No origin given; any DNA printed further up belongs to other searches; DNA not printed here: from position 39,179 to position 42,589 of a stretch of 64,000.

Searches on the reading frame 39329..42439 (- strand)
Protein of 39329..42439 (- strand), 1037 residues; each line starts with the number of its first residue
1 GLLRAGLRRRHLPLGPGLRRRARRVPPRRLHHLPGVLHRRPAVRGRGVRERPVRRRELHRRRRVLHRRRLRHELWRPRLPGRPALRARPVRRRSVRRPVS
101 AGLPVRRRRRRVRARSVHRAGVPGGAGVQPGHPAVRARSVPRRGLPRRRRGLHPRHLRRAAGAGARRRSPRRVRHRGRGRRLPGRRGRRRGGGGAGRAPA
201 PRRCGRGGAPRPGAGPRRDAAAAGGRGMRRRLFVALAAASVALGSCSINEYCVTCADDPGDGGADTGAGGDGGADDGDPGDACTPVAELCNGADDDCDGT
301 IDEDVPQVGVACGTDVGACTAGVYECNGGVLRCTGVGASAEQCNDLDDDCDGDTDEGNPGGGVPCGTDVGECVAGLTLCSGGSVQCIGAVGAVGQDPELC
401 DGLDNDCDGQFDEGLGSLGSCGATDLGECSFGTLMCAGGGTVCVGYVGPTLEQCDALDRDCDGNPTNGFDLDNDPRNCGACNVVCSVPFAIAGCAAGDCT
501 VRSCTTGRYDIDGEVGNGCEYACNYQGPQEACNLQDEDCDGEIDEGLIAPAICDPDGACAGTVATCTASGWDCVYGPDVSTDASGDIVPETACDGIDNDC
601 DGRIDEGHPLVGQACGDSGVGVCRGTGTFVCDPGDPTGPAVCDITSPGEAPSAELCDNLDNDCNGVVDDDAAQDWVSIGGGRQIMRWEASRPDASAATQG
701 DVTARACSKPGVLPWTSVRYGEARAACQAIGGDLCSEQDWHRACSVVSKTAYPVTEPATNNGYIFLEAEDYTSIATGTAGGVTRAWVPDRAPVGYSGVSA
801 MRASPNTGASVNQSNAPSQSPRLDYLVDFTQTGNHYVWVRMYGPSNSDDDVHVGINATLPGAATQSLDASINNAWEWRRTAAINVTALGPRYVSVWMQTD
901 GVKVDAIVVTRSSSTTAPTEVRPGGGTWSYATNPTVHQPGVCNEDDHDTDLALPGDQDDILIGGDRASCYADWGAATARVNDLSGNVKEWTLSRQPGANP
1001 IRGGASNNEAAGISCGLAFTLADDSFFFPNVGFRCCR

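Call 71: search_protein_families(library=pfam, proteins=[window:39329-42439:-], max_evalue=0.00001)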
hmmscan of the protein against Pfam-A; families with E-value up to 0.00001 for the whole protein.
window:39329-42439:- (1037 aa): 1 family
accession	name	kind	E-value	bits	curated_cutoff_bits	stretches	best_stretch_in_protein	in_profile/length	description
PF11617.13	Cu-binding_MopE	-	3.8e-21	75.4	27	0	397-413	14-30/30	Putative metal-binding motif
